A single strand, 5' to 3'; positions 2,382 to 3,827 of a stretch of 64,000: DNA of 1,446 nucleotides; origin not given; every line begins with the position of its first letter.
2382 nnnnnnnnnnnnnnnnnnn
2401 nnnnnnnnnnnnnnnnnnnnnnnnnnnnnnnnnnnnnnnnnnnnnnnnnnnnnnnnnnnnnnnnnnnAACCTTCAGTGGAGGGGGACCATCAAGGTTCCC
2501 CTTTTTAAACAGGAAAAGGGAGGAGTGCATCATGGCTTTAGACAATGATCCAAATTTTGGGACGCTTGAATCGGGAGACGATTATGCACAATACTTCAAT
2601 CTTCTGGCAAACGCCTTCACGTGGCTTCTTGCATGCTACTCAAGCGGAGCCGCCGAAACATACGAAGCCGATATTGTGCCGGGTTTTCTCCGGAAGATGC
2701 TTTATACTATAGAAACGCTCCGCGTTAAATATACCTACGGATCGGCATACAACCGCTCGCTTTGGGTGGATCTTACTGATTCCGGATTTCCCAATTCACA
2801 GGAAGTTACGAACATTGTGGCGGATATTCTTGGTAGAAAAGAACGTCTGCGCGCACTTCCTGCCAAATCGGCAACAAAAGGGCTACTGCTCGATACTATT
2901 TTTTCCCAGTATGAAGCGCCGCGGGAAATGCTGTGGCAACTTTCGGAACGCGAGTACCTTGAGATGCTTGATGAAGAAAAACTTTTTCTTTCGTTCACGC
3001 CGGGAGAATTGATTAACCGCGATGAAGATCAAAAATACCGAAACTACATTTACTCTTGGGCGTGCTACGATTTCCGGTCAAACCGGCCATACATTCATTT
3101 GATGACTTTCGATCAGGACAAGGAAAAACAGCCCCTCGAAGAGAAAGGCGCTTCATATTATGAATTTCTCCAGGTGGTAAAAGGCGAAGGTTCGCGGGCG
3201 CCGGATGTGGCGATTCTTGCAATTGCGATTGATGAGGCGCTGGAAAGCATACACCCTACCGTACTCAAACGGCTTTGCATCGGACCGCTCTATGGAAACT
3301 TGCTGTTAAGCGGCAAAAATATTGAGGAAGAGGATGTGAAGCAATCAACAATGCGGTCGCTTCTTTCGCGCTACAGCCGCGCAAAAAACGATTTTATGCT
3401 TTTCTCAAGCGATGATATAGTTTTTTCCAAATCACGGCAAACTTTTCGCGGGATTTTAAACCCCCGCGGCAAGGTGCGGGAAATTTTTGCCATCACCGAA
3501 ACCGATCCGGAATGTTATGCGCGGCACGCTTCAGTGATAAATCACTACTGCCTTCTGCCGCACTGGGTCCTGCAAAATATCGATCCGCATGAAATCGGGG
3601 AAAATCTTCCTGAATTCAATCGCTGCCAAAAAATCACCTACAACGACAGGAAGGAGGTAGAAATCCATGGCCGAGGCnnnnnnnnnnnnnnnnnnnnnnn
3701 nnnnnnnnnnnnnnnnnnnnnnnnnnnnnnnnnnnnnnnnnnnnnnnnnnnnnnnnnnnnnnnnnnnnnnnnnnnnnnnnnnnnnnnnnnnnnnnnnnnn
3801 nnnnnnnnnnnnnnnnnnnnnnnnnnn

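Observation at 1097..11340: Eight-gene, two-operon locus around a classic AAA+ ATPase with a coiled-coil partner, orphan proteins and four membrane proteins: candidate undescribed membrane-associated system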

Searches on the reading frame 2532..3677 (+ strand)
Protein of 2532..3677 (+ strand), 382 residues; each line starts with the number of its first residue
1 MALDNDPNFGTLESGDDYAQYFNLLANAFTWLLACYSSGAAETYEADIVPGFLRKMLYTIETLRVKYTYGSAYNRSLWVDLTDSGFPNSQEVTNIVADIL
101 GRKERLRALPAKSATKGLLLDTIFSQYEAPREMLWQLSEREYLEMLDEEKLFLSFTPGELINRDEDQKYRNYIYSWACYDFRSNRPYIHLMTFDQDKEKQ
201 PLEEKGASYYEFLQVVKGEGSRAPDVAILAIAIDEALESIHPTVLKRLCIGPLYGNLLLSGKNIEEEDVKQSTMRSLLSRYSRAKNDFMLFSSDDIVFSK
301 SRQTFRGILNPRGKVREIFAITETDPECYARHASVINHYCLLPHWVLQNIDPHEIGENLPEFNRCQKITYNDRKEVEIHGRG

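Call 4: search_protein_families(library=pfam, proteins=[window:2532-3677:+], max_evalue=0.1)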
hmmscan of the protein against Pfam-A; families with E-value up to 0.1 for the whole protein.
window:2532-3677:+ (382 aa): 0 families

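Call 5: search_protein_families(library=ncbifam, proteins=[window:2532-3677:+], max_evalue=0.1)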
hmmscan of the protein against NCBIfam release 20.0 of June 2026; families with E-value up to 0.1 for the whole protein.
window:2532-3677:+ (382 aa): 0 families

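Call 6: search_protein_families(library=padloc, proteins=[window:2532-3677:+], max_evalue=0.1)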
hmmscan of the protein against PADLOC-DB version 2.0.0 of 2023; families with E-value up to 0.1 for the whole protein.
window:2532-3677:+ (382 aa): 0 families

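Call 7: search_protein_families(library=phrogs, proteins=[window:2532-3677:+], max_evalue=0.1)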
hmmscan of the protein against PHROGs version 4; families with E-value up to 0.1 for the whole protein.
window:2532-3677:+ (382 aa): 0 families

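Call 31: search_solved_structures(query=A3, max_evalue=10)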
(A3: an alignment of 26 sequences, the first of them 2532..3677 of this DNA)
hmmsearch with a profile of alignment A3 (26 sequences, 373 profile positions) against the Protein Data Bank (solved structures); distinct sequences matched with E-value up to 10: 1.
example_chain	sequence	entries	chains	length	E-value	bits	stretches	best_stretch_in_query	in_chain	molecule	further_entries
5oql_H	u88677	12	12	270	0.068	15.1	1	108-169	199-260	U3 small nucleolar RNA-associated protein 11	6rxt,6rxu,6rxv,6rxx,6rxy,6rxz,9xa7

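Call 37: search_protein_families(library=pfam, alignment_id=A3, max_evalue=1)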
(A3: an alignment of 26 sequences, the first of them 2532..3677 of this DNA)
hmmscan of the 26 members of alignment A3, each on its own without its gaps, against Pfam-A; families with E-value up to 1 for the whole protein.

A. member 1, window:2532-3677:+ (382 aa): 0 families

B. families by the number of members that match (of 26 scanned): 10 families
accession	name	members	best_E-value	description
PF09432.15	THP2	1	0.017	Tho complex subunit THP2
PF14930.12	Qn_am_d_aII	1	0.024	Quinohemoprotein amine dehydrogenase, alpha subunit domain II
PF12707.14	DUF3804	1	0.037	Protein of unknown function (DUF3804)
PF02481.21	DNA_processg_A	1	0.058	DNA recombination-mediator protein A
PF18604.6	PreAtp-grasp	1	0.059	Pre ATP-grasp domain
PF12637.14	TSCPD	1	0.073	TSCPD domain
PF14201.11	DUF4318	1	0.11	Domain of unknown function (DUF4318)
PF25642.1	DUF7944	1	0.13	Domain of unknown function (DUF7944)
PF16064.11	DUF4806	1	0.16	Domain of unknown function (DUF4806)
PF24919.1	Mug62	1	0.18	Meiotically up-regulated gene 62 protein-like domain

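Call 73: search_protein_representatives(protein=window:2532-3677:+)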
Query: 382 residues. Proteins with E-value up to 0.001 (for the whole library): 290; up to 1e-10: 210; up to 1e-30: 112. The best 150 are listed.
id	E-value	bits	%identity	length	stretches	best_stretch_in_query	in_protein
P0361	4.2e-139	480.3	54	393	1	2-380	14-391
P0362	7.7e-104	364.2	47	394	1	6-379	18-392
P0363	9.6e-101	354.0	47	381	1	8-376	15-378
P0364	2.8e-100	352.5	59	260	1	5-261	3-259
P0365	1.3e-96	340.5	46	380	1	8-379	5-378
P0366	3.4e-96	339.1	45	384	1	7-380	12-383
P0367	1.1e-95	337.4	47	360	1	32-380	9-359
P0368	1.0e-94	334.2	44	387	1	6-376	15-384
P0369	1.1e-92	327.5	50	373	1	10-350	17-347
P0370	8.0e-92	324.7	42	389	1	6-373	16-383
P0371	6.5e-91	321.7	46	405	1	5-373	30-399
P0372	3.0e-89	316.2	44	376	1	7-351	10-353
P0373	8.4e-89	314.7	47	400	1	3-353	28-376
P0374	1.2e-88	314.2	43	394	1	18-376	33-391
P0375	6.6e-87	308.5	43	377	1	7-373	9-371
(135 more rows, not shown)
